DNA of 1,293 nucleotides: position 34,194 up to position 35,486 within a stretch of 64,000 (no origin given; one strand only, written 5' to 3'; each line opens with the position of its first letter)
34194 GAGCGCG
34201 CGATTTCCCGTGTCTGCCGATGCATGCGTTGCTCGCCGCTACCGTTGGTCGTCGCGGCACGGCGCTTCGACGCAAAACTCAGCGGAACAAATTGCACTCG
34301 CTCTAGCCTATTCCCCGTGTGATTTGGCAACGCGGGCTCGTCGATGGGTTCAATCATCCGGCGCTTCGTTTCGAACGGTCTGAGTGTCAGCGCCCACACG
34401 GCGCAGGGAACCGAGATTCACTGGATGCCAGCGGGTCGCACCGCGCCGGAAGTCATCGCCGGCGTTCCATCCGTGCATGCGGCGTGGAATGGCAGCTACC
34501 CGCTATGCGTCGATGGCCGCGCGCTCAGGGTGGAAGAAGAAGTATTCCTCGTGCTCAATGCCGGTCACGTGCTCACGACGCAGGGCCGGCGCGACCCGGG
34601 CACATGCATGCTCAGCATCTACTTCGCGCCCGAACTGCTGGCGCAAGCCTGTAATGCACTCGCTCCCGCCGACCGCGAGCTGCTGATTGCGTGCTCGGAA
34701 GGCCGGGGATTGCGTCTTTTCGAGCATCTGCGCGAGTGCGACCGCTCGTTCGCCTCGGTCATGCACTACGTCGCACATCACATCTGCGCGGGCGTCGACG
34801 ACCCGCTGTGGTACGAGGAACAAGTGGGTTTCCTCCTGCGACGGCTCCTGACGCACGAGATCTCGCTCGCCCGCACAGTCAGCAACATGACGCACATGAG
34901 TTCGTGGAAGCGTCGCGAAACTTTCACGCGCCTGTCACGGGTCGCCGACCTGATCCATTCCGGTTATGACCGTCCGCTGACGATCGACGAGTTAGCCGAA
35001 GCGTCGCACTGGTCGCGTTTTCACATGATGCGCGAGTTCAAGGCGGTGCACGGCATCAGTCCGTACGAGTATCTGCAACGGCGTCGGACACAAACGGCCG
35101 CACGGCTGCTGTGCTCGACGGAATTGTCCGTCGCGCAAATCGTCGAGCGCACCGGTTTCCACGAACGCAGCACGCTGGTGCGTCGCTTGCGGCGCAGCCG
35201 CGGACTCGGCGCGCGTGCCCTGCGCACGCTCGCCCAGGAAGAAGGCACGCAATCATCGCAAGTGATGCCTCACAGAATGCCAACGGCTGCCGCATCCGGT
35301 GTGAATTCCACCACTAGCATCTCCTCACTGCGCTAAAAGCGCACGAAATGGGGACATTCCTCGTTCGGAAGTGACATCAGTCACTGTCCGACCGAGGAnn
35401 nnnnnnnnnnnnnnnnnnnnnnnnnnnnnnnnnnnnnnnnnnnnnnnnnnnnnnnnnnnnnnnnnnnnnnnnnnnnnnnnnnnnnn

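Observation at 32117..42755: Two-tier signalling cascade readable from cis-elements: LytS/LytTR to two AraC regulators to two TonB receptors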

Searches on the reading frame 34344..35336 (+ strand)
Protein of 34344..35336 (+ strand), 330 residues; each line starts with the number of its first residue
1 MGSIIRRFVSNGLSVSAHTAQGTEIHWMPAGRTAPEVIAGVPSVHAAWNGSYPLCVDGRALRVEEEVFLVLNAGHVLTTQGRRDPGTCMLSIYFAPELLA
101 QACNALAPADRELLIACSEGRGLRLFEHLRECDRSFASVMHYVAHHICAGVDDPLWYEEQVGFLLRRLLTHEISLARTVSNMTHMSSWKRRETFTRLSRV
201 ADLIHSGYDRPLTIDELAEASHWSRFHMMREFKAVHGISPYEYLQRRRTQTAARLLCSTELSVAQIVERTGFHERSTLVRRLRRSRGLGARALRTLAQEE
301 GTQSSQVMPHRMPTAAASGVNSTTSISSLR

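Call 7: search_protein_families(library=pfam, proteins=[window:34344-35336:+])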
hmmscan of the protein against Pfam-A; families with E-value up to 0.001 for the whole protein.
window:34344-35336:+ (330 aa): 2 families
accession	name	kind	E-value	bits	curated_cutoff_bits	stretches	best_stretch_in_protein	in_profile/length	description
PF12833.13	HTH_18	-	1e-14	55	33.6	1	217-294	1-78/80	Helix-turn-helix domain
PF00165.29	HTH_AraC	-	4.7e-10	39.8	26.6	1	204-245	1-42/42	Bacterial regulatory helix-turn-helix proteins, AraC family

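Call 11: find_homologous_proteins(query=window:34344-35336:+, max_evalue=1e-10)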
Query window:34344-35336:+ (330 aa): 187 proteins with E <= 1e-10 among 8000 candidates; the best 120 are listed.
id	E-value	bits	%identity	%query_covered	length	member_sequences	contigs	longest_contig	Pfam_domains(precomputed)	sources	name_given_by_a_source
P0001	3.9e-213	724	98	100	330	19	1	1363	PF12833.14,PF00165.30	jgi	jgi:AraC-like DNA-binding protein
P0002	4.0e-209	711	96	100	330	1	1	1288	PF12833.14,PF00165.30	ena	-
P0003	1.2e-208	709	96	100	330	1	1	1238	PF12833.14,PF00165.30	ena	-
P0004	4.3e-193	658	95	94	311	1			PF12833.14,PF00165.30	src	-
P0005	2.7e-188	643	88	100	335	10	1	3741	PF12833.14,PF00165.30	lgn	-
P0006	3.5e-186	636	87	100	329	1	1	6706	PF12833.14,PF00165.30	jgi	jgi:AraC family transcriptional regulator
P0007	8.9e-186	634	86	100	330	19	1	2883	PF12833.14,PF00165.30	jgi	-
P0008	2.3e-185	633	86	100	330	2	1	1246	PF12833.14,PF00165.30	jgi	jgi:AraC-like DNA-binding protein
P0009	2.3e-185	633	86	100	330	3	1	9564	PF12833.14,PF00165.30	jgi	-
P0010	8.5e-185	631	86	99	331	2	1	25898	PF12833.14,PF00165.30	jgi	jgi:AraC family transcriptional regulator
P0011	8.7e-185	631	86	100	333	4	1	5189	PF12833.14,PF00165.30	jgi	jgi:AraC-like DNA-binding protein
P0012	4.5e-183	625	86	99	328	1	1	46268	PF12833.14,PF00165.30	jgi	jgi:AraC-like DNA-binding protein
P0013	2.3e-182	623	84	100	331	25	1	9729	PF12833.14,PF00165.30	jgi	jgi:AraC-like DNA-binding protein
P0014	8.5e-181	618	85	100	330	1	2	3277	PF12833.14,PF00165.30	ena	-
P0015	2.4e-180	616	82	100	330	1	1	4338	PF12833.14,PF00165.30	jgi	jgi:AraC-like DNA-binding protein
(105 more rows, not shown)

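Call 14: find_related_loci(query=A2, collection=genome_contigs, flank=10000)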
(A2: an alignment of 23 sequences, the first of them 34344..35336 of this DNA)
Query A2 (330 aa) in genome_contigs; peptide patterns used: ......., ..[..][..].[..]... (x = any residue, [..] = any of these).
48 stretches matched a pattern; 16 encode a relative of the query (tblastn E <= 1e-3); 14 distinct loci.
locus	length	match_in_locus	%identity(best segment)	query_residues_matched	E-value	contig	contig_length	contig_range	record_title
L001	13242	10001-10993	85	1-330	0e+0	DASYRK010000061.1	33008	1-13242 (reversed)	MAG TPA_asm: Steroidobacteraceae bacterium isolate SMAG_U4509 k141_676357, whole genome shotgun sequence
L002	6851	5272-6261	84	1-330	0e+0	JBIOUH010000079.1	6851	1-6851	MAG: Steroidobacteraceae bacterium isolate MAG139 k127_2156797, whole genome shotgun sequence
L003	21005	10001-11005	82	1-330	0e+0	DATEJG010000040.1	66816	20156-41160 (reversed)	MAG TPA_asm: Steroidobacteraceae bacterium isolate SMAG_U8858 k141_1597096, whole genome shotgun sequence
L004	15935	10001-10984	83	3-330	3e-179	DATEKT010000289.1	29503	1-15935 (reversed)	MAG TPA_asm: Steroidobacteraceae bacterium isolate SMAG_U8897 k141_1228300, whole genome shotgun sequence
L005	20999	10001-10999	81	1-330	5e-174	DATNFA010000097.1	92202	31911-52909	MAG TPA_asm: Steroidobacteraceae bacterium isolate SMAG_U11282 k141_522465, whole genome shotgun sequence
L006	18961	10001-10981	84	1-330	2e-176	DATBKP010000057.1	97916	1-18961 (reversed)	MAG TPA_asm: Steroidobacteraceae bacterium isolate SMAG_U3949 k141_2110085, whole genome shotgun sequence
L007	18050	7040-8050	80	1-330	1e-170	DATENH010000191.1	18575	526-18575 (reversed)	MAG TPA_asm: Steroidobacteraceae bacterium isolate SMAG_U8964 k141_1031689, whole genome shotgun sequence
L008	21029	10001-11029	72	1-327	8e-156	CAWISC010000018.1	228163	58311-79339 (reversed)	MAG: uncultured Gammaproteobacteria bacterium isolate MFD09206.bin.1.132 genome assembly, contig: contig_19084, whole ge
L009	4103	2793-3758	71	1-330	3e-145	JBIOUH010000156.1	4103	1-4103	MAG: Steroidobacteraceae bacterium isolate MAG139 k127_3335255, whole genome shotgun sequence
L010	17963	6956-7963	82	1-330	8e-174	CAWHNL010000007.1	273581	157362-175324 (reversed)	MAG: uncultured Gammaproteobacteria bacterium isolate MFD04850.bin.2.287 genome assembly, contig: contig_16826, whole ge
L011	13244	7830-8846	76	2-330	6e-163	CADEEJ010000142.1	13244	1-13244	MAG: uncultured Steroidobacter sp. isolate Steroidobacter sp. RBC007 genome assembly, contig: MAG007_142, whole genome s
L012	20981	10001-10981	64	1-330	3e-138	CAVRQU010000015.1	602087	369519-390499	MAG: uncultured Gammaproteobacteria bacterium isolate MFD04850.bin.2.366 genome assembly, contig: contig_40001, whole ge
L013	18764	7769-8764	82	1-330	0e+0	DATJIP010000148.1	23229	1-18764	MAG TPA_asm: Steroidobacteraceae bacterium isolate SMAG_U15541 k141_2056954, whole genome shotgun sequence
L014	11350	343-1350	62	1-330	8e-134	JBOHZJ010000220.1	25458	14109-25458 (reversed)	MAG: Steroidobacter sp. isolate M3-S_metawrap_bin.122 k127_1473184, whole genome shotgun sequence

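Call 18: find_related_loci(query=A2, collection=metagenome_contigs, flank=6000)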
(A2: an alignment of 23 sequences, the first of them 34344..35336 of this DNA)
Query A2 (330 aa) in metagenome_contigs; peptide patterns used: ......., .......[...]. (x = any residue, [..] = any of these).
329 stretches matched a pattern; 36 encode a relative of the query (tblastn E <= 1e-3); 32 distinct loci.
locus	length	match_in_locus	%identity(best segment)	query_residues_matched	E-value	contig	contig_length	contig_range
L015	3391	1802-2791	97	1-330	0e+0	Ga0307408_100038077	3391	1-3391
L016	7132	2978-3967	87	1-330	0e+0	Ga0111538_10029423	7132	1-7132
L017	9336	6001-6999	81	1-330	0e+0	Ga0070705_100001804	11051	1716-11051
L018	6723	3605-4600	82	1-330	0e+0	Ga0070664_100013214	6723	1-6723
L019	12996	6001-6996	86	1-330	0e+0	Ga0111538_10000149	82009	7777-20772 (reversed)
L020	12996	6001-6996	86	1-330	0e+0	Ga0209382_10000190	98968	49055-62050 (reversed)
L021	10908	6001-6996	82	1-330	0e+0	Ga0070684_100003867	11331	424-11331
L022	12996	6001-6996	86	1-330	0e+0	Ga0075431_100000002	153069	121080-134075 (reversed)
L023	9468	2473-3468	81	1-330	0e+0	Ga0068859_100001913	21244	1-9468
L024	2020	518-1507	84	1-330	0e+0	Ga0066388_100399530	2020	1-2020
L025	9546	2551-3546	82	1-330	5e-175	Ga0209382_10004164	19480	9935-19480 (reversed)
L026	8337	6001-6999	81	1-330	5e-174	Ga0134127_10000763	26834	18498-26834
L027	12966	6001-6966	81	1-330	2e-173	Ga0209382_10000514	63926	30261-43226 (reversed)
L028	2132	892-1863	75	1-330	6e-176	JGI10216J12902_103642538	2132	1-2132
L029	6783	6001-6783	87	1-261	3e-155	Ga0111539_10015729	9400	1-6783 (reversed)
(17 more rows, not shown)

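Call 21: search_protein_families(library=ncbifam, proteins=[window:34344-35336:+], max_evalue=0.00001)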
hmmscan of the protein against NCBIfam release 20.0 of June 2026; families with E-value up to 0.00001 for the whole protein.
window:34344-35336:+ (330 aa): 17 families
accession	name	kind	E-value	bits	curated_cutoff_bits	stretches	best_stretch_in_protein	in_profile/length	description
NF006902.0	PRK09393.1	equivalog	2.1e-13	50.2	425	1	191-295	216-320/327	transcriptional regulator FtrA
NF047455.1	TF_Staph_AryK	equivalog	9.2e-12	44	850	1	175-306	138-268/759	transcriptional regulator AryK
NF012144.2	ramA_TF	equivalog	1.3e-10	41.6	180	1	199-284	9-94/108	RamA family antibiotic efflux transcriptional regulator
NF007584.0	PRK10219.1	equivalog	1.1e-09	38.6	174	1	200-285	10-95/107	superoxide response transcriptional regulator SoxS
NF011964.0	PRK15435.1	equivalog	1.8e-09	37.1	345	1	196-295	86-182/354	bifunctional DNA-binding transcriptional regulator/O6-methylguanine-DNA methyltransferase Ada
NF007693.0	PRK10371.1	equivalog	1.7e-08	34.1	253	1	161-303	164-306/309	transcriptional regulator MelR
NF008564.0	PRK11511.1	equivalog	3.6e-08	33.6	202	1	197-283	11-97/127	MDR efflux pump AcrAB transcriptional activator MarA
NF012198.0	MarA_TF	equivalog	5.6e-08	33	250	1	197-283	11-97/124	MDR efflux pump AcrAB transcriptional activator MarA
NF052371.1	TransRegGbdRPseu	equivalog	2.5e-07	30.1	480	1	195-308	225-338/365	choline metabolism transcriptional regulator GbdR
NF012228.1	RobA_TF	equivalog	3e-07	30.2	380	1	204-283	12-91/286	MDR efflux pump AcrAB transcriptional activator RobA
NF041686.2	ant_diox_reg_AndR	equivalog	3.2e-07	30.3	350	1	159-272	181-296/321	anthranilate 1,2-dioxygenase regulatory protein AndR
NF047788.1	TransRegPocR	equivalog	3.4e-07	29.8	500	1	195-299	189-293/296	transcriptional regulator PocR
NF010028.0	PRK13503.1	equivalog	7.8e-07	28.8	288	1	191-296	167-272/278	HTH-type transcriptional activator RhaS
NF040475.1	chlor_reg_RclR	equivalog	7.8e-07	28.7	400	1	196-286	178-268/284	reactive chlorine-specific transcriptional regulator RclR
NF007860.0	PRK10572.1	equivalog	2.2e-06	26.7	208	1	182-299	170-287/292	arabinose operon transcriptional regulator AraC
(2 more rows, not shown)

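Call 34: find_homologous_proteins(query=L012:8990-9778:+, max_evalue=1e-20)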
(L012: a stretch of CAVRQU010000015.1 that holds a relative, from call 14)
Query L012:8990-9778:+ (263 aa): 6605 proteins with E <= 1e-20 among 8000 candidates; the best 120 are listed.
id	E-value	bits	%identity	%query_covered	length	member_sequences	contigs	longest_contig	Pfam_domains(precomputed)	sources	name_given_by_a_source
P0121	6.3e-150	516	93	100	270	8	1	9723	PF04397.22,PF00072.31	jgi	jgi:two-component system, LytTR family, response regulator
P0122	8.4e-146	502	89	100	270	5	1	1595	PF04397.22,PF00072.31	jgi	jgi:DNA-binding LytR/AlgR family response regulator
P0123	2.2e-127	442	79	100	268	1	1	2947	PF04397.22,PF00072.31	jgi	jgi:two-component system, LytTR family, response regulator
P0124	3.7e-127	441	78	100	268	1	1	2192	PF04397.22,PF00072.31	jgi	jgi:DNA-binding LytR/AlgR family response regulator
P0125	6.9e-127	440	78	100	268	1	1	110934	PF04397.22,PF00072.31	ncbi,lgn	-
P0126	1.5e-126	439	78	100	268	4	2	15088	PF04397.22,PF00072.31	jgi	jgi:DNA-binding LytR/AlgR family response regulator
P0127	1.7e-126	439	77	100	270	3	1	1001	PF04397.22,PF00072.31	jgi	jgi:DNA-binding LytR/AlgR family response regulator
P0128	1.8e-126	439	78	100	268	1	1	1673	PF04397.22,PF00072.31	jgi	-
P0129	2.1e-126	439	79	100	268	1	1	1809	PF04397.22,PF00072.31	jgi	jgi:two-component system, LytTR family, response regulator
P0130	2.2e-126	438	77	100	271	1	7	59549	PF04397.22,PF00072.31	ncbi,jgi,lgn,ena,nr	ncbi:MAG TPA: LytTR family DNA-binding domain-containing protein [Steroidobacteraceae bacterium]|jgi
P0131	2.6e-126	438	78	99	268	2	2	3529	PF04397.22,PF00072.31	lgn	-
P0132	3.5e-126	438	77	100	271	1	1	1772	PF04397.22,PF00072.31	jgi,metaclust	metaclust:\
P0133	3.7e-126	438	78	99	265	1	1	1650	PF04397.22,PF00072.31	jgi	jgi:two-component system, LytTR family, response regulator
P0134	4.6e-126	437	77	100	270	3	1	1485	PF04397.22,PF00072.31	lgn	-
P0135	4.7e-126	437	78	100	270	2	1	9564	PF04397.22,PF00072.31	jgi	-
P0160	2.9e-125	435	77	100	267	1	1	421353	PF04397.22,PF00072.31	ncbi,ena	-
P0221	6.1e-122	424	74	100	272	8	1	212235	PF04397.22,PF00072.31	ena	-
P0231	1.4e-120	419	67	100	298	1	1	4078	PF04397.22,PF00072.31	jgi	jgi:DNA-binding LytR/AlgR family response regulator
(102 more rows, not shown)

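Call 35: find_encoding_contigs(protein=P0160, flank=8000, max_places=2)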
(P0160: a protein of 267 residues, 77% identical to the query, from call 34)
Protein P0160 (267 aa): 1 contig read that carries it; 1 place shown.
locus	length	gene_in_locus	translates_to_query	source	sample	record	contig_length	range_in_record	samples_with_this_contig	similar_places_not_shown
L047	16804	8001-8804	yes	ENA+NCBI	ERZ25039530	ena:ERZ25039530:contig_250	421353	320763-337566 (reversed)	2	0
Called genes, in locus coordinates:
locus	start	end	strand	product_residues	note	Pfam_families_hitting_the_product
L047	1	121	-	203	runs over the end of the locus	PF16231:DUF4890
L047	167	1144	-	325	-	PF00672:HAMP, PF00512:HisKA (weak), PF02518:HATPase_c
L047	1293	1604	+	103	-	-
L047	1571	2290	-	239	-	PF00072:Response_reg, PF00486:Trans_reg_C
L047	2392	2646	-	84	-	-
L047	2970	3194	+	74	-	-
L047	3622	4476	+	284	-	PF00378:ECH_1, PF16113:ECH_2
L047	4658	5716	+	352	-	PF02771:Acyl-CoA_dh_N, PF02770:Acyl-CoA_dh_M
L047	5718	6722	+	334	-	PF00441:Acyl-CoA_dh_1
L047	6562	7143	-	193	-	-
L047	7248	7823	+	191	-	PF06580:His_kinase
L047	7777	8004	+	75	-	-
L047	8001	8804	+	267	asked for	PF00072:Response_reg, PF04397:LytTR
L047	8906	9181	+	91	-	-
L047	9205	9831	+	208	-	PF00165:HTH_AraC (weak), PF12833:HTH_18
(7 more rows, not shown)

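Call 36: find_encoding_contigs(protein=P0221, flank=8000, max_places=2)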
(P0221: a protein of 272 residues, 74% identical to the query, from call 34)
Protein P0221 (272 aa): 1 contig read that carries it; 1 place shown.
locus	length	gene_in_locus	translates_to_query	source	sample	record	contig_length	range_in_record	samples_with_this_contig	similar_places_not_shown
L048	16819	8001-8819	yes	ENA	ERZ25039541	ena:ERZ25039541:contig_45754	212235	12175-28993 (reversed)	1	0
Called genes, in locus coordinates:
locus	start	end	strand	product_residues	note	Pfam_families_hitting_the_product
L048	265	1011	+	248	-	PF00165:HTH_AraC (weak), PF12833:HTH_18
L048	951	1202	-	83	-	PF19040:SGNH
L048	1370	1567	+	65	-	-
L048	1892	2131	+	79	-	-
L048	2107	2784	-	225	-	PF02518:HATPase_c, PF00072:Response_reg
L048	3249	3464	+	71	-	-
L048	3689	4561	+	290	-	PF00378:ECH_1, PF16113:ECH_2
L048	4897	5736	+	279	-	PF02770:Acyl-CoA_dh_M, PF00441:Acyl-CoA_dh_1 (weak)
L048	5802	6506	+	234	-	PF00441:Acyl-CoA_dh_1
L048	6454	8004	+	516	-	PF06580:His_kinase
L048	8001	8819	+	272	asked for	PF00072:Response_reg, PF04397:LytTR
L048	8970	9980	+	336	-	PF00165:HTH_AraC (weak), PF12833:HTH_18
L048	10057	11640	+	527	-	-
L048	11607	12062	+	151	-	PF00593:TonB_dep_Rec_b-barrel (weak)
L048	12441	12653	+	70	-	-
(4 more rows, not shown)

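Call 37: find_encoding_contigs(protein=P0231, flank=8000, max_places=2)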
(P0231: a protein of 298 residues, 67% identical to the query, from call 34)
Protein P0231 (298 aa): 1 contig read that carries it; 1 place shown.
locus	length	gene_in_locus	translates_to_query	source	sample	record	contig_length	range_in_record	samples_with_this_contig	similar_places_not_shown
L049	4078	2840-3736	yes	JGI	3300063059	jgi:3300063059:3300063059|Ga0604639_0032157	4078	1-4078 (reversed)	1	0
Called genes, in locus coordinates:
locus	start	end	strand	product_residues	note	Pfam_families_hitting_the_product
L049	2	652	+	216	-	?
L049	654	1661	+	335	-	PF00441:Acyl-CoA_dh_1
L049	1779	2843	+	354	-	PF06580:His_kinase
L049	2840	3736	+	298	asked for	PF00072:Response_reg, PF04397:LytTR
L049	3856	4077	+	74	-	?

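Call 51: predict_structure(alignment_id=A2)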
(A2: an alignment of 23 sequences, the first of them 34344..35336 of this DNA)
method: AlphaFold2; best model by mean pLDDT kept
length: 330 residues; sequences in the alignment: 23
mean_pLDDT: 54.3   pTM: 0.41
mean pLDDT of the five models: 54.3, 53.9, 50.7, 50.1, 48.2
residues with pLDDT >= 90: 1; 70-90: 124; 50-70: 55; < 50: 150
segments of 3 or more residues with pLDDT < 50: 1-103, 117-133, 304-330
pLDDT, mean of each block of 10 residues (from residue 1): 22 24 28 30 27 27 27 27 27 37 52 48 37 61 65 62 74 81 83 83 78 76 71 62 74 76 84 85 78 80 42 31 31
secondary structure, 60 per line:
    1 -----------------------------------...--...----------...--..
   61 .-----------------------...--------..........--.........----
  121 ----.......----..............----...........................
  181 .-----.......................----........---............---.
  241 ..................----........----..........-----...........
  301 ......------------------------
elements in order: E36-38 E41-43 E54-56 E59-61 H96-105 H108-116 H125-131 H136-149 H154-181 H187-209 H214-221 H225-236 H240-258 H263-270 H275-284 H290-306

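Call 53: search_solved_structures(query=A2, max_evalue=0.01)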
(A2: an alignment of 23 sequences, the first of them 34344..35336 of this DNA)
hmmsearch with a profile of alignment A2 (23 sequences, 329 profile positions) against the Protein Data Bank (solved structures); distinct sequences matched with E-value up to 0.01: 14.
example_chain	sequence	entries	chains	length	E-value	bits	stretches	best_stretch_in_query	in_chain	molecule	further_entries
7r3w_A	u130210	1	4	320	3.5e-09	39.5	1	195-295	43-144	Putative bacterial regulatory helix-turn-helix protein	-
1xs9_A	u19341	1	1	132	1.4e-07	34.3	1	184-285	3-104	Multiple antibiotic resistance protein marA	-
3w6v_A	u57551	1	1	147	1.5e-07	34.1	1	210-295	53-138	AdpA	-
1bl0_A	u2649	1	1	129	3.5e-07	32.9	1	191-285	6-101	PROTEIN (MULTIPLE ANTIBIOTIC RESISTANCE PROTEIN)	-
6swi_A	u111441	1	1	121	5.6e-07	32.3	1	209-294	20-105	Two-component response regulator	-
7bef_G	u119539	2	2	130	1.6e-06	30.7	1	201-286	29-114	Transcriptional activator RamA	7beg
12aw_A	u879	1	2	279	2.1e-06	30.4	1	198-285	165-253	HYBRID TWO-COMPONENT SYSTEM PROTEIN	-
3lsg_A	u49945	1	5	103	4.2e-05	26.1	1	202-286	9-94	Two-component response regulator yesN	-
7w5w_J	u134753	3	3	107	4.2e-05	26.1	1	204-285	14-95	Regulatory protein SoxS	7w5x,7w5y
7vwy_G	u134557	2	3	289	0.00081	21.9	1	208-285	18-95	Right origin-binding protein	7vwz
1d5y_A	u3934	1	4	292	0.00083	21.8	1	208-285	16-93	ROB TRANSCRIPTION FACTOR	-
3mn2_A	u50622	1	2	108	0.0011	21.4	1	199-283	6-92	probable AraC family transcriptional regulator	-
1u8b_A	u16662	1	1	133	0.0093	18.4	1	198-249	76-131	Ada polyprotein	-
1wpk_A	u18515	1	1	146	0.0096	18.3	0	196-249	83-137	ADA regulatory protein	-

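Call 64: find_homologous_proteins(query=L014:343-1350:+, max_evalue=0.00001)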
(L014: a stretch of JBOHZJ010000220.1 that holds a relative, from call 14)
Query L014:343-1350:+ (336 aa): 190 proteins with E <= 0.00001 among 8000 candidates; the best 120 are listed.
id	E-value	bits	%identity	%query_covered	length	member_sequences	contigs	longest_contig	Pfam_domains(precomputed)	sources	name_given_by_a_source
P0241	1.8e-219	745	100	100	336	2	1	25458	PF12833.14,PF00165.30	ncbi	ncbi:MAG: helix-turn-helix domain-containing protein [Steroidobacter sp.]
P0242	9.8e-145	500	71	99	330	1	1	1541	PF12833.14,PF00165.30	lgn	-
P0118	2.0e-144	499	71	100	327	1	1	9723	PF12833.14,PF00165.30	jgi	jgi:AraC family transcriptional regulator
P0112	6.1e-144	497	71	100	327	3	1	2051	PF12833.14,PF00165.30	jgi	jgi:AraC-like DNA-binding protein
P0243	1.4e-139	483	67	99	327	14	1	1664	PF12833.14,PF00165.30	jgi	jgi:AraC family transcriptional regulator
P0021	9.9e-137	473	65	100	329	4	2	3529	PF12833.14,PF00165.30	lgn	-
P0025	2.6e-136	472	65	100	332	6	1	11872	PF12833.14,PF00165.30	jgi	jgi:AraC-like DNA-binding protein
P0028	3.1e-136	472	65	100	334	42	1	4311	PF12833.14,PF00165.30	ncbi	-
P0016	5.9e-136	471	65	100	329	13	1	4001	PF12833.14,PF00165.30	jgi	jgi:AraC family transcriptional regulator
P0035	7.5e-136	471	64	100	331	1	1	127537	PF12833.14,PF00165.30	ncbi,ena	-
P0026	1.0e-135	470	65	100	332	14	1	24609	PF12833.14,PF00165.30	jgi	jgi:AraC family transcriptional regulator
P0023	1.5e-135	470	64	100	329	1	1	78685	PF12833.14,PF00165.30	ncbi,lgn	-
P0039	1.6e-135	470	66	99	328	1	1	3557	PF12833.14,PF00165.30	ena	-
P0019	1.9e-135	469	64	100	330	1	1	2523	PF12833.14,PF00165.30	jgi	jgi:AraC family transcriptional regulator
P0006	1.0e-134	467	63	100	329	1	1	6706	PF12833.14,PF00165.30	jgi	jgi:AraC family transcriptional regulator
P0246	1.2e-125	437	64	100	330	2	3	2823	PF12833.14,PF02311.26,PF00165.30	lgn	-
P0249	6.0e-122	425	64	96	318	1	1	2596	PF12833.14,PF02311.26,PF00165.30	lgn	-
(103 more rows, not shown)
